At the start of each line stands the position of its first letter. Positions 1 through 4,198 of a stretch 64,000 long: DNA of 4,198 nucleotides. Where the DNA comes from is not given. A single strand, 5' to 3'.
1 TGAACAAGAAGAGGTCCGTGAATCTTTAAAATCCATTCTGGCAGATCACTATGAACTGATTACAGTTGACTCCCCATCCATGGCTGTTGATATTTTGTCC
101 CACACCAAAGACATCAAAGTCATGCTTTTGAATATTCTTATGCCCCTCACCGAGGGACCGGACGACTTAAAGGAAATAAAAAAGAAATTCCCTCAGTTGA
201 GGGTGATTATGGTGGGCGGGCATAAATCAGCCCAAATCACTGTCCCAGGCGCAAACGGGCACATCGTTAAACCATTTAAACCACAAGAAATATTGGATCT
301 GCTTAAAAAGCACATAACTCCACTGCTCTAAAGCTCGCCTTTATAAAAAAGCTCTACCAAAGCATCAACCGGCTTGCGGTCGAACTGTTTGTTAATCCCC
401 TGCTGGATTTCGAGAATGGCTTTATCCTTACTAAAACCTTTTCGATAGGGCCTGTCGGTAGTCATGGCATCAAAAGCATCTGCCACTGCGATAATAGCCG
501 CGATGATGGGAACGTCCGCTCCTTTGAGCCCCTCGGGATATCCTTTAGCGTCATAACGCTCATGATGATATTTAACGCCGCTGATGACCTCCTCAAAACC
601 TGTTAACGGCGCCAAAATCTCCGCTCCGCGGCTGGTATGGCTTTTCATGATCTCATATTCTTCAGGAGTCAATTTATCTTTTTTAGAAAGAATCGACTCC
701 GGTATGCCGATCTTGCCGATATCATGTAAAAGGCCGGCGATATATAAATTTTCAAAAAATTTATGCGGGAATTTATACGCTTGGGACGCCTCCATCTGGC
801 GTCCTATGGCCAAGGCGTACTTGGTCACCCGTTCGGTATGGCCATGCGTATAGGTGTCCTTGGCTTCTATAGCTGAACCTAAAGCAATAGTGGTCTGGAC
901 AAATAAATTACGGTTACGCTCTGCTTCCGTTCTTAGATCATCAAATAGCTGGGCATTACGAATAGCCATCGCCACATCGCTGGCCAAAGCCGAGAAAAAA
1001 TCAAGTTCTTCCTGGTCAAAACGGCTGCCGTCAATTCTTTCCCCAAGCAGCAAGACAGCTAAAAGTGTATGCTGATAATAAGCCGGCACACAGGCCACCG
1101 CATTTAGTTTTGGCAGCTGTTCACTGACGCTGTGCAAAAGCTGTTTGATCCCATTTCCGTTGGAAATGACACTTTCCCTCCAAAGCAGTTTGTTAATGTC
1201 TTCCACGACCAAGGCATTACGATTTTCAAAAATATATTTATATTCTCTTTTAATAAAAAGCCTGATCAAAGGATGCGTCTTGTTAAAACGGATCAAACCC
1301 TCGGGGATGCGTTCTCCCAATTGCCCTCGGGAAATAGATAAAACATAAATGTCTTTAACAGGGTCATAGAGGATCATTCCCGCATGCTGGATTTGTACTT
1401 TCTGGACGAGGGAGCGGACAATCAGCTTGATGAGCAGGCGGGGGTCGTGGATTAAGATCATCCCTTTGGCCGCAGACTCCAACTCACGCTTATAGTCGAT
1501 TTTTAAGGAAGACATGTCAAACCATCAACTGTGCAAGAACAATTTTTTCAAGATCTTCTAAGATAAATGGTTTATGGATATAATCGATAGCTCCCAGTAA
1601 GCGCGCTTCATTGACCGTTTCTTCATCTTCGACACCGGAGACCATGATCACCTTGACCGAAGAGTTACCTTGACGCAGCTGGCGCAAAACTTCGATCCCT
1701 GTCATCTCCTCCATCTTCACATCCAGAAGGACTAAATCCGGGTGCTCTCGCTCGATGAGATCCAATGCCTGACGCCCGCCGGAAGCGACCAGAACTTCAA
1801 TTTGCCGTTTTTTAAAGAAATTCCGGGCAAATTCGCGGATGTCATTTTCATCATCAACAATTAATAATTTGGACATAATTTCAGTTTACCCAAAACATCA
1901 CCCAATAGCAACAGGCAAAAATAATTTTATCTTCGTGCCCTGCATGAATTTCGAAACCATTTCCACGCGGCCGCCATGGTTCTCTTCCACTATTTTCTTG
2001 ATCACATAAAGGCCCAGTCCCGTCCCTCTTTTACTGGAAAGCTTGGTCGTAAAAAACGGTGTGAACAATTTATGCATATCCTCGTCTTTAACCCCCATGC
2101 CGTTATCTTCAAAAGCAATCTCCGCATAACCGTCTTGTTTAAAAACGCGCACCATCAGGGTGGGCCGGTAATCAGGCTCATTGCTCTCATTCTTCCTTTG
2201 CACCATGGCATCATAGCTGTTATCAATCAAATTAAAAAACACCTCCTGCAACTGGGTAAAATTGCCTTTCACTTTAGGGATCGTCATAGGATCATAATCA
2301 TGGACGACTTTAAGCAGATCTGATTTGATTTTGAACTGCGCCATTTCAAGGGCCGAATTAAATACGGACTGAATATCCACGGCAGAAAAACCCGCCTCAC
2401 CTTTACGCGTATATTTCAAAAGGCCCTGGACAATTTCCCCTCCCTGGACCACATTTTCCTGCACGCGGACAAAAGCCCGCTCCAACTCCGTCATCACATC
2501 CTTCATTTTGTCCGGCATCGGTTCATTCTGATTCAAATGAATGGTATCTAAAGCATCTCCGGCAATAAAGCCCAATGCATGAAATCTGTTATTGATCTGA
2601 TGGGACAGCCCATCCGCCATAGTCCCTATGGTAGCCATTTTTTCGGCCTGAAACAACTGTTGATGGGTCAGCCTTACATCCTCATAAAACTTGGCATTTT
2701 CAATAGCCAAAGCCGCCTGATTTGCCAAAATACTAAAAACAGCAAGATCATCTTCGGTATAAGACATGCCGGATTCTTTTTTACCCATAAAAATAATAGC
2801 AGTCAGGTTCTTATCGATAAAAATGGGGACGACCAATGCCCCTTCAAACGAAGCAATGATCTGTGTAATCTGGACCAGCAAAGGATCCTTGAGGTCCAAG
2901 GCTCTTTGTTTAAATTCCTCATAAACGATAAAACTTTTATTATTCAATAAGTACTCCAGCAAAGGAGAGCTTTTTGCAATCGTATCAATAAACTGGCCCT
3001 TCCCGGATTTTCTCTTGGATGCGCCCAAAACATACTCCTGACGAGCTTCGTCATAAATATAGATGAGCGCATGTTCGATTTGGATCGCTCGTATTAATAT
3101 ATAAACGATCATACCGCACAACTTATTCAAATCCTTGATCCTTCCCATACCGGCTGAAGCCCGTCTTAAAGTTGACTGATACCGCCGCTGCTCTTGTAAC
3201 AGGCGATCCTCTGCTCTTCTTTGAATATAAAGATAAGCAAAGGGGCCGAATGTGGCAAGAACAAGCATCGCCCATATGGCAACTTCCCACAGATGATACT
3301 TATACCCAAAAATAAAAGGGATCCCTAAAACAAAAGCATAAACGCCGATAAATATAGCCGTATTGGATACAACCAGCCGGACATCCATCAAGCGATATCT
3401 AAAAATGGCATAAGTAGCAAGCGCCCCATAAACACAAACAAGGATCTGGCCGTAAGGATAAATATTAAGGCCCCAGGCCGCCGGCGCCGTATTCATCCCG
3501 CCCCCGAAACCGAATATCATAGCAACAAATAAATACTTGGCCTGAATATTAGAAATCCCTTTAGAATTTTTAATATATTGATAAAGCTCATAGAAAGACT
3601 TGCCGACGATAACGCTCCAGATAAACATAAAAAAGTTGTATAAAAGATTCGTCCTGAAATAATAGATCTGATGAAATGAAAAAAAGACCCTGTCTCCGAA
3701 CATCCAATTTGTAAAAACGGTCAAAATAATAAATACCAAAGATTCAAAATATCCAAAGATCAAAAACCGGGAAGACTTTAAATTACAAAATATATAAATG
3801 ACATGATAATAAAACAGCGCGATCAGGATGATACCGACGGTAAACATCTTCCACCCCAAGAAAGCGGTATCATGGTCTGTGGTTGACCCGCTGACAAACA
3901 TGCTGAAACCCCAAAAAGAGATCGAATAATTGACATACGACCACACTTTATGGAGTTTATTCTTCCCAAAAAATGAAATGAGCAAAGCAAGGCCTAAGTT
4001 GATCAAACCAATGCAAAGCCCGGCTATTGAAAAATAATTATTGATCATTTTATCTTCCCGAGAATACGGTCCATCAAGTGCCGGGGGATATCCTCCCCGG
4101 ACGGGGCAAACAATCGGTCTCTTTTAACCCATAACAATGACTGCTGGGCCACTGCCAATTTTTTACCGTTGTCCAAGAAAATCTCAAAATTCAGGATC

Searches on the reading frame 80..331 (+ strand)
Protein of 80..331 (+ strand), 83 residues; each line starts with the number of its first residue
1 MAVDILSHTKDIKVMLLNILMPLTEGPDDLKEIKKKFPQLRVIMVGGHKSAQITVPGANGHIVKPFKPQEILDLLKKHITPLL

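Call 66: search_protein_families(library=pfam, proteins=[window:80-331:+], max_evalue=0.01)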
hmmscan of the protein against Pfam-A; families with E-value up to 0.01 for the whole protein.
window:80-331:+ (83 aa): 1 family
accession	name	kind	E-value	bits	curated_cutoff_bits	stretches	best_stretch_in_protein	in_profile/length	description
PF00072.30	Response_reg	-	1.1e-10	42.1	30.2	1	8-75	39-110/111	Response regulator receiver domain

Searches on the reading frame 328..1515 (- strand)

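Call 5: search_protein_families(library=pfam, proteins=[window:328-1515:-], max_evalue=1)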
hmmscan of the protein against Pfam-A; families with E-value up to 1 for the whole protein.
window:328-1515:- (395 aa): 6 families
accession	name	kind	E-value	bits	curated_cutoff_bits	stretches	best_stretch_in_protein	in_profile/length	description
PF13487.12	HD_5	-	2.5e-35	122.2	27.2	1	215-380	6-168/170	HD domain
PF01966.28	HD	-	1.2e-21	77.6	22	1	225-351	3-116/116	HD domain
PF01590.32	GAF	-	5.3e-06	27.4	22.4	1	28-185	5-133/133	GAF domain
PF13492.12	GAF_3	-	1.6e-05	25.7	27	1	132-187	75-129/129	GAF domain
PF13185.12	GAF_2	-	4.2e-05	24.2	28.6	1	115-185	66-135/136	GAF domain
PF08668.18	HDOD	-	0.0033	17.4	22.9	1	228-272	100-136/196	HDOD domain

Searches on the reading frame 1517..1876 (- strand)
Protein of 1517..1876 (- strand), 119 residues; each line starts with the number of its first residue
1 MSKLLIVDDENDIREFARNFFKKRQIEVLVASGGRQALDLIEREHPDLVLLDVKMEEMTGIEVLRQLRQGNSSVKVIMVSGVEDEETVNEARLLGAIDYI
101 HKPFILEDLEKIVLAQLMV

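Call 5: search_protein_families(library=pfam, proteins=[window:1517-1876:-], max_evalue=1)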
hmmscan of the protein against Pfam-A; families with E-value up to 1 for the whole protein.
window:1517-1876:- (119 aa): 5 families
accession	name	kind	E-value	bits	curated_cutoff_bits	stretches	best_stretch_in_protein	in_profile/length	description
PF00072.30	Response_reg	-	7.6e-31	107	30.2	1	5-113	2-110/111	Response regulator receiver domain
PF23198.2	PDE8A_N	-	0.0038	17.6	29.6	1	9-97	18-107/147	PDE8A-like, N-terminal domain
PF20274.4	cREC_REC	-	0.025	15.7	27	1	5-71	3-60/88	Cyclic-phosphate processing Receiver domain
PF04123.18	DUF373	-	0.041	13.7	28.3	1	59-102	51-94/335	Domain of unknown function (DUF373)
PF02310.24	B12-binding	-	0.074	13.3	32.1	1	35-98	41-107/121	B12 binding domain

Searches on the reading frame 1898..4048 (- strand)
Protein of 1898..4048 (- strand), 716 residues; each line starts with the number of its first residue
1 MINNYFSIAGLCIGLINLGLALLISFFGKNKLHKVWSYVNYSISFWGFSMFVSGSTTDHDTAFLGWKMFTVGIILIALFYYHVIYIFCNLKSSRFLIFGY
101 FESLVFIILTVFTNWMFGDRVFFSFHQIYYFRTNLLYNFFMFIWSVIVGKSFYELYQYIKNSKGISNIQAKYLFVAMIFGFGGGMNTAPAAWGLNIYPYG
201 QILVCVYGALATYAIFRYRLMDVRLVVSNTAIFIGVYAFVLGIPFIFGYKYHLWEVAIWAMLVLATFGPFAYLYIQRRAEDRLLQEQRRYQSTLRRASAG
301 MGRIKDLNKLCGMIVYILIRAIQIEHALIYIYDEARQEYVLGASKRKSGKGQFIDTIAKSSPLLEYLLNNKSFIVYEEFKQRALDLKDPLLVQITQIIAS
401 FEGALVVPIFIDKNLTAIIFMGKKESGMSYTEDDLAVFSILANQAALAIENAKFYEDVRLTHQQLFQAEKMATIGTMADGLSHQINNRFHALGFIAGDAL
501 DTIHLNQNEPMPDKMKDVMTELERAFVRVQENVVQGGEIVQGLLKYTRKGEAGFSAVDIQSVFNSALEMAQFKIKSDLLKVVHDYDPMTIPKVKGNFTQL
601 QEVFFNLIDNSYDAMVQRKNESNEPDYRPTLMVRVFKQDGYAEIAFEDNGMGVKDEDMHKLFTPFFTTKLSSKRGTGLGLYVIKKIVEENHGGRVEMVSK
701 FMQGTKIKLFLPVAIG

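Call 5: search_protein_families(library=pfam, proteins=[window:1898-4048:-], max_evalue=1)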
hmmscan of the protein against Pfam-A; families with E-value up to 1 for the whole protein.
window:1898-4048:- (716 aa): 7 families
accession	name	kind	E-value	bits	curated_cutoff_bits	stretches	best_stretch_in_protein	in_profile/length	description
PF02518.31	HATPase_c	-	4.4e-20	72.6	26.4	1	598-714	4-110/111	Histidine kinase-, DNA gyrase B-, and HSP90-like ATPase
PF13185.12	GAF_2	-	1.7e-10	41.7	28.6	1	306-450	3-136/136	GAF domain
PF13492.12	GAF_3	-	1.1e-08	36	27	1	313-451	8-129/129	GAF domain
PF01590.32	GAF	-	0.00013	23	22.4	1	306-449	1-133/133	GAF domain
PF13589.12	HATPase_c_3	-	0.00035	21.1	25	1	600-674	3-66/137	Histidine kinase-, DNA gyrase B-, and HSP90-like ATPase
PF16927.11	HisKA_7TM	-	0.00068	20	28.6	1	12-223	4-222/224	N-terminal 7TM region of histidine kinase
PF14501.12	HATPase_c_5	-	0.0029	17.9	22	1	600-696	6-87/102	GHKL domain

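Call 6: search_protein_families(library=ncbifam, proteins=[window:1898-4048:-], max_evalue=1)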
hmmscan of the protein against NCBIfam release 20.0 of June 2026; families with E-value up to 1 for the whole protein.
window:1898-4048:- (716 aa): 78 families (the best 25 are shown)
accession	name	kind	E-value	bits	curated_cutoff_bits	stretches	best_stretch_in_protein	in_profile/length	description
NF010411.0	PRK13837.1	equivalog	3e-34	118.2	647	1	412-713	388-675/828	two-component system VirA-like sensor kinase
NF052574.1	HisKinEspCMyxo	equivalog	6e-32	110.7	1200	1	461-714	401-638/785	serine histidine kinase EspC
NF008468.0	PRK11360.1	equivalog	9.9e-31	106.7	646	1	461-714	383-609/616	two-component system sensor histidine kinase AtoS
NF038348.1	T2SS_HK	subfamily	2.5e-28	98.8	450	2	533-713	408-573/574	histidine kinase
NF047466.1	hybrid_RR_LvrB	exception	4.5e-26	91.9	500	1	462-713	140-376/377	hybrid histidine kinase/response regulator LvrB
NF010076.0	PRK13557.1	subfamily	7.1e-24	84.1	631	1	460-713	149-394/540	histidine kinase famiy protein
NF046026.1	HisKinCckACaul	equivalog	1.2e-23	83.1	1000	1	461-714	289-533/678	cell cycle histidine kinase CckA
NF007688.0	PRK10364.1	equivalog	1.6e-23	83.2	479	1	419-715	176-453/460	two-component system sensor histidine kinase ZraS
NF046020.1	HisKinCckABruc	equivalog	2.5e-23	81.9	1000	1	459-713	465-707/868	cell cycle histidine kinase CckA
NF052573.1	HisKinEspAMyxo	equivalog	8e-20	70.4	1400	1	461-712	371-610/755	serine histidine kinase EspA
NF041777.1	sens_FixL_Rhizob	equivalog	8.4e-18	64.3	850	1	464-714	252-482/485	sensor protein FixL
TIGR02938.1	nifL_nitrog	equivalog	6e-17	61.3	242.45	1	553-711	342-492/494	nitrogen fixation negative regulator NifL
NF047794.1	HisKinPtgB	equivalog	9e-17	60.6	1000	1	451-704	419-646/656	two-component system sensor histidine kinase PgtB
NF046044.1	PnpS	equivalog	4.4e-16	58.9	400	1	543-712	227-390/390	two-component system histidine kinase PnpS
NF047497.1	HK_LIC_12097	equivalog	7.3e-16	57.8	500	1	462-713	138-366/367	LIC_12097 family sensor histidine kinase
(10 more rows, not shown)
